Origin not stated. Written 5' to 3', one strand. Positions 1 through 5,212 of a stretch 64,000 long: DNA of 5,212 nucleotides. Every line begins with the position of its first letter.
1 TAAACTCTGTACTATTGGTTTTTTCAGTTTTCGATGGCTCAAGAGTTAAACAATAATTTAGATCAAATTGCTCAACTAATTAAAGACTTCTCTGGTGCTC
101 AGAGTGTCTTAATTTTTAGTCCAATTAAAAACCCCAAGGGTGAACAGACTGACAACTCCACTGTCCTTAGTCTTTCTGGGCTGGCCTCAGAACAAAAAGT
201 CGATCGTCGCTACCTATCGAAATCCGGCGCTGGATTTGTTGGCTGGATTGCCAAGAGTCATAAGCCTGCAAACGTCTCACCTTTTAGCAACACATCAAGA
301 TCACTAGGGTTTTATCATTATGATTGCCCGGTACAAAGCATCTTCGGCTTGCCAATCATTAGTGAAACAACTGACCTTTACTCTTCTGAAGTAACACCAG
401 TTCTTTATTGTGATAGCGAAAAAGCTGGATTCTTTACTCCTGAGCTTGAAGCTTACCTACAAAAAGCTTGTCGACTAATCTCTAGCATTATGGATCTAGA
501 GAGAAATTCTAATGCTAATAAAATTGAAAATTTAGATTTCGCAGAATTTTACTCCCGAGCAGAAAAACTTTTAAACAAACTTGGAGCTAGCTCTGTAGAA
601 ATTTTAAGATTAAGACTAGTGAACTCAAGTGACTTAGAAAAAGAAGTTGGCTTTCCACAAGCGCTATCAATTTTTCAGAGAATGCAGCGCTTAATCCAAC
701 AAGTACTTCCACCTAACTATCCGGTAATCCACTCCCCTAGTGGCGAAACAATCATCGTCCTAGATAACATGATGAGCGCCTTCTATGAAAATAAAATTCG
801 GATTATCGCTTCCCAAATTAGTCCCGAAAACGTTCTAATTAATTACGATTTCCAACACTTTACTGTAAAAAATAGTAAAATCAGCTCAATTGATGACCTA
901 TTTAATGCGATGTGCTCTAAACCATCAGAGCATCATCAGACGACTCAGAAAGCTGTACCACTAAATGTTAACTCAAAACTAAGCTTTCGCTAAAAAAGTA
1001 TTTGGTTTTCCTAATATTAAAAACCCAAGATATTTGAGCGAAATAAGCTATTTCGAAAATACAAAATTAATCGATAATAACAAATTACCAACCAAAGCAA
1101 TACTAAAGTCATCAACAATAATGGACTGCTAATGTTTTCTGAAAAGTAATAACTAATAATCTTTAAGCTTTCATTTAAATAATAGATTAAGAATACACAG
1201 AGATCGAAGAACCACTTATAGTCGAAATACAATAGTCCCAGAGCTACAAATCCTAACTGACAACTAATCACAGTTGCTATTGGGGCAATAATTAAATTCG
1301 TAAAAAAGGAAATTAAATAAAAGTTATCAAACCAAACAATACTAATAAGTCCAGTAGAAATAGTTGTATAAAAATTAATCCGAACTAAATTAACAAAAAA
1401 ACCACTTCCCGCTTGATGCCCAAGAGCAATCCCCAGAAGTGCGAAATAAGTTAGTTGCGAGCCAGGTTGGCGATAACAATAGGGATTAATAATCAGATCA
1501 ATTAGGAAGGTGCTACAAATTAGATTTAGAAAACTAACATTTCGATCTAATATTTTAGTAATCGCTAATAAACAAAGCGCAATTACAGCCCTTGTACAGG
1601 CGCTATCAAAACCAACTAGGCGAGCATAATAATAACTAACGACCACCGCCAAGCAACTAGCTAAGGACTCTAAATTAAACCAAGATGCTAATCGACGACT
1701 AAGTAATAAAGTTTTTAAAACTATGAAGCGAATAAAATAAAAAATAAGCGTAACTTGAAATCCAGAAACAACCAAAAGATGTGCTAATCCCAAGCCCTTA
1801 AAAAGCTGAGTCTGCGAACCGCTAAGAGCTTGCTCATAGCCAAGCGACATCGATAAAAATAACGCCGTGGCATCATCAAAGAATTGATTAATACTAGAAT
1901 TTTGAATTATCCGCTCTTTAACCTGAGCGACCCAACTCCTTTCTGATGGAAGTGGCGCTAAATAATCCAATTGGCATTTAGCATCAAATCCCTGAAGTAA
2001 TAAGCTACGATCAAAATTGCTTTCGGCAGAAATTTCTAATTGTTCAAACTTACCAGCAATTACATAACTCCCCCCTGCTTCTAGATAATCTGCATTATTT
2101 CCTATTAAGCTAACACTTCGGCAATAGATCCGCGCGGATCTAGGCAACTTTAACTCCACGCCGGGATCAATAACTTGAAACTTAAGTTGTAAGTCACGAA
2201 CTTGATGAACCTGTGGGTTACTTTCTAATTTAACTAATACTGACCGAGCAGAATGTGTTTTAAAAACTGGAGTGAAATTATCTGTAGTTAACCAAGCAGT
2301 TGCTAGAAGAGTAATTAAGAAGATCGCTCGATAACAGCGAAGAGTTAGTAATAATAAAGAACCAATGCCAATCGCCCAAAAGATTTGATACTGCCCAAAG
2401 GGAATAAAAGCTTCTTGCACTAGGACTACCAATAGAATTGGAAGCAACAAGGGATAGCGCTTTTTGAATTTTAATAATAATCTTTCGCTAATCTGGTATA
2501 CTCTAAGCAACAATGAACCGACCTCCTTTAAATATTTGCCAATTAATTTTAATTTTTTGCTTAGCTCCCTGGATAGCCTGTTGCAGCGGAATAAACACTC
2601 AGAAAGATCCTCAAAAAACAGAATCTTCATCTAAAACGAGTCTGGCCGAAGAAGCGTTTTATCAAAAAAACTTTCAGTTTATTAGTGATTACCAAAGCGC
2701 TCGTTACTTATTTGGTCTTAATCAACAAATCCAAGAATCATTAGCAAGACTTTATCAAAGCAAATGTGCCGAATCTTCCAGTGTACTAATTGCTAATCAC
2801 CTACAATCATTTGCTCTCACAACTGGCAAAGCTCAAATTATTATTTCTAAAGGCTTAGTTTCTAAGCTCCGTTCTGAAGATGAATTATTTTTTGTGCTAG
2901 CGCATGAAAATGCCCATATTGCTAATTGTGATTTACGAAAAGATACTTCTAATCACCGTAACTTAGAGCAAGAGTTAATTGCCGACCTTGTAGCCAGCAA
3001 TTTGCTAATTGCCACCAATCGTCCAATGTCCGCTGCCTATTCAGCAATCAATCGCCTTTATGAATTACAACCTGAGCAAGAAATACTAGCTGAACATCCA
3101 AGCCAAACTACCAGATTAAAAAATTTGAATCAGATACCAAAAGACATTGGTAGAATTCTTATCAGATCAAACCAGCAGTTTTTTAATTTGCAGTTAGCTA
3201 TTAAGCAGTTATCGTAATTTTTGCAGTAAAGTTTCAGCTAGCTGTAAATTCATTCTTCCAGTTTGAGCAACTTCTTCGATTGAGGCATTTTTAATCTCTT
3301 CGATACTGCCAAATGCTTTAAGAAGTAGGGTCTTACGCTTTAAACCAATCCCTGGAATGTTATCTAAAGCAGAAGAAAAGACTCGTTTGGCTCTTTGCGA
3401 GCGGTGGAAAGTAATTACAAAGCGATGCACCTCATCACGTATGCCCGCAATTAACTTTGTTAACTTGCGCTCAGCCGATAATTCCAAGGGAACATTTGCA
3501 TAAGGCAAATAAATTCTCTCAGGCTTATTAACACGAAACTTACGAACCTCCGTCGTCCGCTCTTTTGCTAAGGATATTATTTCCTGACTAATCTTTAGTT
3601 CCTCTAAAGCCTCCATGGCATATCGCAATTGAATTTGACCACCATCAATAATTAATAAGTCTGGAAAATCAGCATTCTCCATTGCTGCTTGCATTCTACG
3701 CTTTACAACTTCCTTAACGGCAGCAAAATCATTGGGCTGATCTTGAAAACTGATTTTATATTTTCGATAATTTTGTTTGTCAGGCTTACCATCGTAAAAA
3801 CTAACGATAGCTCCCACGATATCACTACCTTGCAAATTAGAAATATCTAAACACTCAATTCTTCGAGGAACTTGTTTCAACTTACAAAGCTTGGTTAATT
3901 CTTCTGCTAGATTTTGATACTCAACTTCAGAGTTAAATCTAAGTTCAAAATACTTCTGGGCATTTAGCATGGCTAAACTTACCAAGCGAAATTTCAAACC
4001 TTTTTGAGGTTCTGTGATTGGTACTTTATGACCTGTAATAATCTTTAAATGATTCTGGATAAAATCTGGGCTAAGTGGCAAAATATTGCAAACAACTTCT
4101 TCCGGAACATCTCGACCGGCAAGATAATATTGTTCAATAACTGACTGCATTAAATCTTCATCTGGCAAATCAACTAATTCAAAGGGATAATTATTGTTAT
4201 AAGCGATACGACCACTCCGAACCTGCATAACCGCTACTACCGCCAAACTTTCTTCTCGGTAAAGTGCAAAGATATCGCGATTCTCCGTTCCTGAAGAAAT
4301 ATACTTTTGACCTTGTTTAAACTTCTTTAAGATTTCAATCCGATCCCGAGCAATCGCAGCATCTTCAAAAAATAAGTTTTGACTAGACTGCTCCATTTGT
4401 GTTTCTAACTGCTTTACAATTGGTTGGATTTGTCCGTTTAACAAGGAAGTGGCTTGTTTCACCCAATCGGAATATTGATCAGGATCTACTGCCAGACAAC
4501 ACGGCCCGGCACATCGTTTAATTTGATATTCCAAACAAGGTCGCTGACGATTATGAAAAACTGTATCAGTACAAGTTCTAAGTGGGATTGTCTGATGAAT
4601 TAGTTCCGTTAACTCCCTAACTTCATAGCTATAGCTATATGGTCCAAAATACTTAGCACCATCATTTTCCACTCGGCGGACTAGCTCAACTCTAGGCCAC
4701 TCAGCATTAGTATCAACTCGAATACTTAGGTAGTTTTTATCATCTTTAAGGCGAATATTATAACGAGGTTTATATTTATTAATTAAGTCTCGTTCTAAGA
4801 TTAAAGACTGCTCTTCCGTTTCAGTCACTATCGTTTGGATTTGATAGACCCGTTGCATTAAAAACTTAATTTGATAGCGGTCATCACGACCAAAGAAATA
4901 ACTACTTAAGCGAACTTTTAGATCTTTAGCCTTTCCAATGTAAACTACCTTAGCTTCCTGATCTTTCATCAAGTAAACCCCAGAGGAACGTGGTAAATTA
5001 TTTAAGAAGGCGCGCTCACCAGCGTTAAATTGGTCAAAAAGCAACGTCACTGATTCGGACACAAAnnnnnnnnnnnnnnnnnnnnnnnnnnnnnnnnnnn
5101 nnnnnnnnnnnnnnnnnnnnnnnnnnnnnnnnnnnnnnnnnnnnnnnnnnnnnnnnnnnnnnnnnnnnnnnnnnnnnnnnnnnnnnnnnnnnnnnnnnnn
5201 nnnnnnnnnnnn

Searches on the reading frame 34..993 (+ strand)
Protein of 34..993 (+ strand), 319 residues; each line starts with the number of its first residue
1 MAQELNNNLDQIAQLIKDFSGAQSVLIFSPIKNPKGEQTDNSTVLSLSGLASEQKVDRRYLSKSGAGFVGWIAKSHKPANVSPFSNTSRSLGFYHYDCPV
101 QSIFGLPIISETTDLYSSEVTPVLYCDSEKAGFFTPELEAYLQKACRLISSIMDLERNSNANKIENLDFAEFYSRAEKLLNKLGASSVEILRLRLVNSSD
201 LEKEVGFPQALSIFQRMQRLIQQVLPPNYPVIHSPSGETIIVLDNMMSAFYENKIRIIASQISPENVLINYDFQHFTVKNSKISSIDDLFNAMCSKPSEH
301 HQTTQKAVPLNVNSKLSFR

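Call 19: search_protein_families(library=pfam, proteins=[window:34-993:+], max_evalue=0.001)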
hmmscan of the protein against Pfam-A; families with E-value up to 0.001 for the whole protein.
window:34-993:+ (319 aa): 1 family
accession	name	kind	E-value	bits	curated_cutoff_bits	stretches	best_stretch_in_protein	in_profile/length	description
PF01590.32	GAF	-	0.0002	22.3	22.4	1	7-150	4-130/133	GAF domain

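Call 112: find_encoding_contigs(protein=window:34-993:+, flank=10000, max_places=1)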
Protein window:34-993:+ (319 aa): 1 contig read that carries it; 1 place shown.
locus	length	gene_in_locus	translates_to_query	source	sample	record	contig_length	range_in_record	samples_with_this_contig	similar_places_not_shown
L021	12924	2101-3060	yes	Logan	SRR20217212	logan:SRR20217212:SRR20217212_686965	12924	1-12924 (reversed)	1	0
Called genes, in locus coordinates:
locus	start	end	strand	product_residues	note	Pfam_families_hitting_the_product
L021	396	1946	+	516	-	PF00575:S1 (faint), PF10150:RNase_E_G, PF20833:RNase_E_G_Thio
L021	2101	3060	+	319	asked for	-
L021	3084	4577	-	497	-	PF03772:Competence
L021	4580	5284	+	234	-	PF01435:Peptidase_M48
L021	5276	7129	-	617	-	PF01541:GIY-YIG, PF27096:UvrC_M, PF22920:UvrC_RNaseH, PF08459:UvrC_RNaseH_dom, PF14520:HHH_5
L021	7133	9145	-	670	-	PF04851:ResIII, PF00270:DEAD (faint), PF17757:UvrB_inter, PF27431:UvrB_3rd, PF00271:Helicase_C, PF12344:UvrB, PF02151:UVR (weak)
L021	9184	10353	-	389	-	PF13173:AAA_14, PF13401:AAA_22 (faint), PF13635:DUF4143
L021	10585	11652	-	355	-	PF02812:ELFV_dehydrog_N, PF00670:AdoHcyase_NAD (weak), PF00208:ELFV_dehydrog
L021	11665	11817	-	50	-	-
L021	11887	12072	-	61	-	-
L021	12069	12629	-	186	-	PF06414:Zeta_toxin, PF13671:AAA_33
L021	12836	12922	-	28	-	?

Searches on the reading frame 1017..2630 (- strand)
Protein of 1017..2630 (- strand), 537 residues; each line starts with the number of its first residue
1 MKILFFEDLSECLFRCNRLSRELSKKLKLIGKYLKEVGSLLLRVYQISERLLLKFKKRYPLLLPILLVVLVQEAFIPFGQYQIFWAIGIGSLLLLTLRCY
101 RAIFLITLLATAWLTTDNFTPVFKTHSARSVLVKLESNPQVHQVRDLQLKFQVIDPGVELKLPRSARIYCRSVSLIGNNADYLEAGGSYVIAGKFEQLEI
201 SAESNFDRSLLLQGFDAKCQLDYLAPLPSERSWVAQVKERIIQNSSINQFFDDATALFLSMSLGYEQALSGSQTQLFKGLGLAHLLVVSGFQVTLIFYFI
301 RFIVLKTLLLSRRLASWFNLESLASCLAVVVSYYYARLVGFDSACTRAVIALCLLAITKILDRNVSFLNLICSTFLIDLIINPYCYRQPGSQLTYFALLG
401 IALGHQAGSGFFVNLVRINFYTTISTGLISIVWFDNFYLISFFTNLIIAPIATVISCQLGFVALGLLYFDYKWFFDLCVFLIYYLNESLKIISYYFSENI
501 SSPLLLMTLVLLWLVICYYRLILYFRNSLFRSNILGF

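Call 19: search_protein_families(library=pfam, proteins=[window:1017-2630:-], max_evalue=0.001)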
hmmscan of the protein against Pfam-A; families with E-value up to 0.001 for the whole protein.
window:1017-2630:- (537 aa): 1 family
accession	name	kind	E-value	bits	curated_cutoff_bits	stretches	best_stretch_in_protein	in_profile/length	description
PF03772.21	Competence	-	1e-29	104.2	23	1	262-519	2-266/270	Competence protein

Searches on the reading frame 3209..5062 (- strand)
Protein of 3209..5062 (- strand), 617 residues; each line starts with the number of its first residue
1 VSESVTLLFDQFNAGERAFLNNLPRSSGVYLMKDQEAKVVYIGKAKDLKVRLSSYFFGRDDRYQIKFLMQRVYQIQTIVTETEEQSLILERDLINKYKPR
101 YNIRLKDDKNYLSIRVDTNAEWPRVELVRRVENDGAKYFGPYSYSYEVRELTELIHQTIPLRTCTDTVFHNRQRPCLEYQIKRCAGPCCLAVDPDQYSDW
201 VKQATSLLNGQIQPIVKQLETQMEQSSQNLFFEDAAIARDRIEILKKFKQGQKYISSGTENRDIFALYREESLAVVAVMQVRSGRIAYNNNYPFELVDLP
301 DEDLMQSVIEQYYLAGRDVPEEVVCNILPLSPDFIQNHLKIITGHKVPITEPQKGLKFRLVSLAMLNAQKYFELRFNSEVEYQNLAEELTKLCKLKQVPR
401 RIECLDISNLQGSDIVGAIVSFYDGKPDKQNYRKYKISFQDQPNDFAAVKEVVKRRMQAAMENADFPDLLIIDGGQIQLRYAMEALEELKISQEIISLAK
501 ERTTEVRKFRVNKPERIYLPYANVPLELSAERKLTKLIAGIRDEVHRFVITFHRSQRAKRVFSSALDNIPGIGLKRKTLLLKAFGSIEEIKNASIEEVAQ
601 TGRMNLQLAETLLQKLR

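Call 19: search_protein_families(library=pfam, proteins=[window:3209-5062:-], max_evalue=0.001)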
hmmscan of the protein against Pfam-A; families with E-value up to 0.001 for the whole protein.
window:3209-5062:- (617 aa): 5 families
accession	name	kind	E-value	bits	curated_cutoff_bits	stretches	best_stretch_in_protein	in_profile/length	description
PF08459.17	UvrC_RNaseH_dom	-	1.7e-49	168.1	22.3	1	391-550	2-159/159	UvrC RNAse H endonuclease domain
PF22920.2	UvrC_RNaseH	-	1.5e-22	80.1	24.3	1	261-373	1-114/116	UvrC Ribonuclease H-like domain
PF01541.30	GIY-YIG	-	3.3e-10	40.5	22.6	1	27-102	2-78/78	GIY-YIG catalytic domain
PF14520.12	HHH_5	-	5.1e-08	33.7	27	1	565-617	3-56/57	Helix-hairpin-helix domain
PF02151.25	UVR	-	3.6e-05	23.8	21.5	1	216-247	4-35/36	UvrB/uvrC motif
